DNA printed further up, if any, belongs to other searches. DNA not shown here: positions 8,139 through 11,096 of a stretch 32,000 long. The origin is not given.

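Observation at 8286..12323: Coupled GT2 - GtrA - giant membrane protein::PIG-L deacetylase operon: candidate lipid-linked amino-sugar surface-modification system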

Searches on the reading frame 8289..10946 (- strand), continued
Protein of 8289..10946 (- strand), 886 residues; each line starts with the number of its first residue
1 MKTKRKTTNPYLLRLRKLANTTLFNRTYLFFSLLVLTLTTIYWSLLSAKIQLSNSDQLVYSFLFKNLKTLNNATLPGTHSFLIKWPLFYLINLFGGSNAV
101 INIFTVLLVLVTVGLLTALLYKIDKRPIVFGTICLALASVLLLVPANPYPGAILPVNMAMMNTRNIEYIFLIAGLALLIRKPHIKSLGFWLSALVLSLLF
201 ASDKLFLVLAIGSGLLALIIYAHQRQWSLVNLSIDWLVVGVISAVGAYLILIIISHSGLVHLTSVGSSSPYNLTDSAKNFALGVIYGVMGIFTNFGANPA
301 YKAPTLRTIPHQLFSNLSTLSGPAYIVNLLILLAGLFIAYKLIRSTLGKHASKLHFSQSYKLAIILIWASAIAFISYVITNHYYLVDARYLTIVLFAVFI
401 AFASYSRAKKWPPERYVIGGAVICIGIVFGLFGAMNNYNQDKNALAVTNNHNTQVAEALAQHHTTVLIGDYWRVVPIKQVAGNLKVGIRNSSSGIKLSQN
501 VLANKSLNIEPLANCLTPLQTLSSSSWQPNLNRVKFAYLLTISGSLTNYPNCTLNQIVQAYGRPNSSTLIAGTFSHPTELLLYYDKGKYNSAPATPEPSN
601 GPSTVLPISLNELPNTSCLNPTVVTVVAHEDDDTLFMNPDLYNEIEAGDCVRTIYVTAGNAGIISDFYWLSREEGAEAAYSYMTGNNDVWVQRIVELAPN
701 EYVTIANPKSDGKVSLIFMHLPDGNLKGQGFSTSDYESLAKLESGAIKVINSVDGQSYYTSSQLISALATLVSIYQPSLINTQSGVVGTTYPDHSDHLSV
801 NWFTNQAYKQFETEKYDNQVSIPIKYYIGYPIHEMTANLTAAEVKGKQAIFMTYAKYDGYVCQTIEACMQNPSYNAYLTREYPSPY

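Call 18: find_related_loci(query=A1, collection=genome_contigs, flank=5000)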
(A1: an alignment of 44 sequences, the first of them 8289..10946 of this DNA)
Query A1 (886 aa) in genome_contigs; peptide patterns used: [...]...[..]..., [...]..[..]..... (x = any residue, [..] = any of these).
600 stretches matched a pattern (row limit reached: there are more); 304 encode a relative of the query (tblastn E <= 1e-3); the best 80 are kept; 79 distinct loci.
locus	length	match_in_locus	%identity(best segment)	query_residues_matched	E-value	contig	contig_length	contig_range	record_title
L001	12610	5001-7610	51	6-886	0e+0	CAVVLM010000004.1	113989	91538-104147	MAG: uncultured Candidatus Saccharibacteria bacterium isolate MFD04780.bin.1.216 genome assembly, contig: contig_24522,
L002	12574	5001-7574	51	7-886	0e+0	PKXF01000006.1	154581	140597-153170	MAG: Candidatus Saccharibacteria bacterium isolate palsa_1325 73.20120500_P26.46_contig_1598, whole genome shotgun seque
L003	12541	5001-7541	48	16-882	0e+0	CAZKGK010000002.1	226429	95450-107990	MAG TPA_asm: uncultured Candidatus Saccharibacteria bacterium isolate SRP200132_co1_660 genome assembly, contig: NODE_45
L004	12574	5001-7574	46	6-885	0e+0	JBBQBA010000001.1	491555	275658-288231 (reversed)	MAG: Candidatus Saccharimonadales bacterium isolate Co_metawrap_1413 Cmw_1413_k141_20073993_length_491555_cov_14.0223, w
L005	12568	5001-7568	48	2-886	0e+0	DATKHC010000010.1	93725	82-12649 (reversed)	MAG TPA_asm: Candidatus Saccharimonadales bacterium isolate SMAG_U14567 k141_52126, whole genome shotgun sequence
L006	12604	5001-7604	46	1-885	0e+0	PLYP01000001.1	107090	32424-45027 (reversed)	MAG: Candidatus Saccharibacteria bacterium isolate palsa_1333 73.20120700_P3D.261_contig_40757, whole genome shotgun seq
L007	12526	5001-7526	46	14-882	0e+0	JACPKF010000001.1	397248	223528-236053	MAG: Candidatus Saccharibacteria bacterium isolate NC_groundwater_487_Ag_S-0.1um_46_12 S35_SO-1_scaffold_44559, whole ge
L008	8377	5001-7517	49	28-886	0e+0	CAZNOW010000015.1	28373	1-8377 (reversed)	MAG TPA_asm: uncultured Candidatus Saccharibacteria bacterium isolate binchicken_co3_143 genome assembly, contig: NODE_5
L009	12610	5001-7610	47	2-884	0e+0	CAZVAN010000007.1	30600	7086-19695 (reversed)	MAG TPA_asm: uncultured Candidatus Saccharibacteria bacterium isolate binchicken_co54_401 genome assembly, contig: NODE_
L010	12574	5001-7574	45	4-882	0e+0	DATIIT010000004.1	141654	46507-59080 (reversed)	MAG TPA_asm: Candidatus Saccharimonadales bacterium isolate SMAG_U15672 k141_445494, whole genome shotgun sequence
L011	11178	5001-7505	45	24-882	0e+0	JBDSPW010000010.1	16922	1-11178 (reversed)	MAG: Candidatus Saccharimonadales bacterium isolate cluster1_bin.472 k127_9496859, whole genome shotgun sequence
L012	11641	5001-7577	44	4-886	0e+0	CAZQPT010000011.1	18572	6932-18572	MAG TPA_asm: uncultured Candidatus Saccharibacteria bacterium isolate SRP200132_co1_550 genome assembly, contig: NODE_51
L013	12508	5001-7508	46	25-882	0e+0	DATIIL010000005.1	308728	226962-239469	MAG TPA_asm: Candidatus Saccharimonadales bacterium isolate SMAG_U15664 k141_734582, whole genome shotgun sequence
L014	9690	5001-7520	46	16-882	0e+0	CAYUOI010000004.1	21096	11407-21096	MAG TPA_asm: uncultured Candidatus Saccharibacteria bacterium isolate SRP200132_co1_569 genome assembly, contig: NODE_43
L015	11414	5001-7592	47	3-886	0e+0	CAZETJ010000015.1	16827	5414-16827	MAG TPA_asm: uncultured Candidatus Saccharibacteria bacterium isolate binchicken_co50_391 genome assembly, contig: NODE_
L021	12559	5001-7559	45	9-885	0e+0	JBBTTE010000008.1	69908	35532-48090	MAG: Patescibacteria group bacterium isolate H32-bin050_1 H32_bin050_1_000000000008, whole genome shotgun sequence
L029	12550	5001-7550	45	9-885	0e+0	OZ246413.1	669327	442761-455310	MAG: uncultured Candidatus Saccharibacteria bacterium isolate SRP292972_co1_20 genome assembly, chromosome: 1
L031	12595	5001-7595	43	2-885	0e+0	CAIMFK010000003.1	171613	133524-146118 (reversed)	uncultured Candidatus Saccharibacteria bacterium isolate AM-lipid-02-D2_bin-0413 genome assembly, contig: bin-0413:03/15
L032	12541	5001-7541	45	16-886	0e+0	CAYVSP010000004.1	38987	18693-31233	MAG TPA_asm: uncultured Candidatus Saccharibacteria bacterium isolate SRP200132_co1_486 genome assembly, contig: NODE_17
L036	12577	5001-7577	42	5-882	0e+0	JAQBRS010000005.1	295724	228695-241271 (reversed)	MAG: Candidatus Saccharibacteria bacterium isolate RYN_407 scaffold_704677, whole genome shotgun sequence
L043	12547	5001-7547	43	8-884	0e+0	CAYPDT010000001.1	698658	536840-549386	MAG TPA_asm: uncultured Candidatus Saccharibacteria bacterium isolate SRP170004_co1_264 genome assembly, contig: NODE_6_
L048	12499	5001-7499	35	44-882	2e-165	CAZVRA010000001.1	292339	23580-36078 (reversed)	MAG TPA_asm: uncultured Candidatus Saccharibacteria bacterium isolate SRP170004_co1_546 genome assembly, contig: NODE_32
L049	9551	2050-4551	34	25-884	3e-156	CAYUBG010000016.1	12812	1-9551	MAG TPA_asm: uncultured Candidatus Saccharibacteria bacterium isolate SRP170004_co1_3 genome assembly, contig: NODE_7823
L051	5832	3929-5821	43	9-662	6e-153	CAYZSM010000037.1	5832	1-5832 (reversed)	MAG TPA_asm: uncultured Candidatus Saccharibacteria bacterium isolate SRP200132_co1_667 genome assembly, contig: NODE_26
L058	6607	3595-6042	33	35-882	1e-117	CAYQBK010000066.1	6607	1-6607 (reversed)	MAG TPA_asm: uncultured Candidatus Saccharibacteria bacterium isolate SRP135725_co2_491 genome assembly, contig: k141_38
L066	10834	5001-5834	41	598-882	5e-54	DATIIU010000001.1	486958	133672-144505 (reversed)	MAG TPA_asm: Candidatus Saccharimonadia bacterium isolate SMAG_U15673 k141_201221, whole genome shotgun sequence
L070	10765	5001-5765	39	618-882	4e-49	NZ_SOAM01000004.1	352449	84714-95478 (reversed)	Amnibacterium kyonggiense strain DSM 24782 Ga0181010_14, whole genome shotgun sequence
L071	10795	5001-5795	39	608-882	3e-49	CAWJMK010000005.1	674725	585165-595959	MAG: uncultured Actinomycetota bacterium isolate MFD02671.bin.1.25 genome assembly, contig: contig_16469, whole genome s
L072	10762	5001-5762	38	613-882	3e-49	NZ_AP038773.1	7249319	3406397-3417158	Krasilnikovia sp. MM14-A1004 chromosome, complete genome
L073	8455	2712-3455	38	618-882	1e-48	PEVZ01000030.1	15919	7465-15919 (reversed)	MAG: Candidatus Roizmanbacteria bacterium CG06_land_8_20_14_3_00_34_14 CG06_land_8_20_14_3.00_150_scaffold_3092_c, whole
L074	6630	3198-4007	36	602-882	4e-48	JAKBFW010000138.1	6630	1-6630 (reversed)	MAG: Proteobacteria bacterium isolate BP9.bin99 NODE_25212_length_6630_cov_6.005843, whole genome shotgun sequence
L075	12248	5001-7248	37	610-882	3e-48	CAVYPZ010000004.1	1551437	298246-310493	MAG: uncultured Actinomycetes bacterium isolate MFD05512.bin.1.277 genome assembly, contig: contig_20577, whole genome s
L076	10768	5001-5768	38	617-882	7e-48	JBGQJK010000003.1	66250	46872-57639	MAG: Patescibacteria group bacterium isolate OBJ2_061818_070_25 k141_597777_length_66250_cov_8.0000, whole genome shotgu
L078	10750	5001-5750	36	623-882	1e-45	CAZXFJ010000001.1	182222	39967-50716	MAG TPA_asm: uncultured Gammaproteobacteria bacterium isolate SRP292972_co1_15 genome assembly, contig: NODE_108_length_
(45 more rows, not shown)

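Call 21: predict_structure(alignment_id=A1)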
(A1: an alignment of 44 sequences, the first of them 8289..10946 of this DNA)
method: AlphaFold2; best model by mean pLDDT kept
length: 886 residues; sequences in the alignment: 44
mean_pLDDT: 88.0   pTM: 0.86
mean pLDDT of the five models: 88.0, 86.8, 86.7, 85.0, 81.7
residues with pLDDT >= 90: 557; 70-90: 250; 50-70: 42; < 50: 37
segments of 3 or more residues with pLDDT < 50: 1-5, 150-155, 265-270, 486-504
pLDDT, mean of each block of 10 residues (from residue 1): 55 86 95 97 91 86 83 76 92 88 94 96 96 96 67 57 88 95 95 97 92 96 92 95 96 87 54 81 88 73 73 84 92 96 90 85 96 92 75 94 93 92 96 88 86 92 92 91 61 44 67 90 84 95 74 92 95 92 95 76 87 91 96 93 96 90 73 95 93 95 95 95 86 89 96 94 98 96 90 93 97 91 94 94 95 91 90 92 85
secondary structure, 60 per line:
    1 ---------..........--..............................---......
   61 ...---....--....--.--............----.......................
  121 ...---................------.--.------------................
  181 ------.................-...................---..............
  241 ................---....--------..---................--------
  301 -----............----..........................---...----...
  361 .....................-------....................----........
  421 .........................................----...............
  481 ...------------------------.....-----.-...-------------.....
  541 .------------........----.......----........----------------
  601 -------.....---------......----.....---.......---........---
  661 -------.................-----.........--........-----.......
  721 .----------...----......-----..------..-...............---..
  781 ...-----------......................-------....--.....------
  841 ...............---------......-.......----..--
elements in order (helices of 4 or more, strands of 3 or more residues): H10-19 H22-51 H55-63 H67-70 E73-76 H82-93 H98-123 H127-142 H165-180 H187-202 H205-223 H227-256 E260-263 H277-292 H306-317 H322-347 H358-379 H389-408 H413-461 E466-470 H471-483 E508-512 E536-541 H554-561 E566-572 E577-584 E622-627 H632-636 H640-646 E650-657 H668-684 E690-698 E701-708 E714-721 H739-744 H761-775 E779-783 H795-816 E824-827 H830-834 H841-855 H865-870 H872-878

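Call 23: fold_search(model_id=the predicted structure, library=pdb)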
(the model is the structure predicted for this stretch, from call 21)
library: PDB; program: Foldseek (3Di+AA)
matches with E <= 10: 412; with E <= 0.001: 16
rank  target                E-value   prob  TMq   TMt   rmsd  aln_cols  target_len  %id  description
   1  1q74_C                5.5e-05  1.00  0.17  0.49   6.9       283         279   14  The Crystal Structure of 1D-myo-inositol 2-acetamido-2-deoxy-alpha-D-glucopyranoside Deacetylase (MshB) (released 2003-12-02)
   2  1q7t_A                7.7e-05  1.00  0.17  0.45   7.1       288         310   14  Rv1170 (MshB) from Mycobacterium tuberculosis (released 2004-01-13)
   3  1q74_B                1.3e-04  1.00  0.16  0.47   7.5       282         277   14  The Crystal Structure of 1D-myo-inositol 2-acetamido-2-deoxy-alpha-D-glucopyranoside Deacetylase (MshB) (released 2003-12-02)
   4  5bmo_B                1.5e-04  1.00  0.18  0.57   6.2       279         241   16  LnmX protein, a putative GlcNAc-PI de-N-acetylase from Streptomyces atroolivaceus (released 2015-06-10)
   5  2ixd_B                1.9e-04  1.00  0.16  0.56   6.1       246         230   14  Crystal structure of the putative deacetylase BC1534 from Bacillus cereus (released 2007-07-17)
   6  1q7t_B                2.2e-04  1.00  0.18  0.50   7.1       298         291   14  Rv1170 (MshB) from Mycobacterium tuberculosis (released 2004-01-13)
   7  1q74_A                2.6e-04  1.00  0.17  0.48   6.9       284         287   15  The Crystal Structure of 1D-myo-inositol 2-acetamido-2-deoxy-alpha-D-glucopyranoside Deacetylase (MshB) (released 2003-12-02)
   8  5bmo_A                3.2e-04  1.00  0.17  0.56   6.6       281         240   16  LnmX protein, a putative GlcNAc-PI de-N-acetylase from Streptomyces atroolivaceus (released 2015-06-10)
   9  6p2t                  3.8e-04  1.00  0.18  0.63   5.7       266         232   15  BshB from Bacillus subtilis complexed with citrate (released 2020-01-08)
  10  5bmo_C                4.0e-04  1.00  0.17  0.55   8.4       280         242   16  LnmX protein, a putative GlcNAc-PI de-N-acetylase from Streptomyces atroolivaceus (released 2015-06-10)
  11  1uan_B                4.5e-04  1.00  0.17  0.56   7.4       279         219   12  Crystal structure of the conserved protein TT1542 from Thermus thermophilus HB8 (released 2003-08-05)
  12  4ewl_B                4.5e-04  1.00  0.18  0.49   6.6       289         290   14  Crystal Structure of MshB with glycerol and Acetate bound in the active site (released 2012-09-26)
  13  1q74_D                4.9e-04  1.00  0.17  0.49   6.7       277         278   14  The Crystal Structure of 1D-myo-inositol 2-acetamido-2-deoxy-alpha-D-glucopyranoside Deacetylase (MshB) (released 2003-12-02)
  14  2ixd_A                5.1e-04  1.00  0.16  0.55   6.0       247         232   14  Crystal structure of the putative deacetylase BC1534 from Bacillus cereus (released 2007-07-17)
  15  4ewl_A                5.3e-04  1.00  0.18  0.48   6.9       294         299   14  Crystal Structure of MshB with glycerol and Acetate bound in the active site (released 2012-09-26)
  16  5cgz_A                9.6e-04  1.00  0.17  0.56   5.9       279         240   14  Crystal structure of GalB, the 4-carboxy-2-hydroxymuconate hydratase, from Pseuodomonas putida KT2440 (released 2016-02-17)
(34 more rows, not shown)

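Call 46: search_protein_families(library=pfam, alignment_id=A3, max_evalue=1)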
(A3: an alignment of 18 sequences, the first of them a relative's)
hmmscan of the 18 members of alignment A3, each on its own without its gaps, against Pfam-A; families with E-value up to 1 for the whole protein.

A. member 1, L066:5849-7555:- (569 aa): 0 families

B. families by the number of members that match (of 18 scanned): 7 families
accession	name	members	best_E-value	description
PF08592.16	Anthrone_oxy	1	0.018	Anthrone oxygenase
PF19300.4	BPD_transp_1_N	1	0.093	Binding-prot-dependent transport system membrane comp, N-term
PF03664.19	Glyco_hydro_62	1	0.11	Glycosyl hydrolase family 62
PF13314.11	DUF4083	1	0.14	Domain of unknown function (DUF4083)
PF10856.13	DUF2678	1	0.3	Protein of unknown function (DUF2678)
PF20040.4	DUF6442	1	0.35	Family of unknown function (DUF6442)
PF16935.10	Hol_Tox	1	0.94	Putative Holin-like Toxin (Hol-Tox)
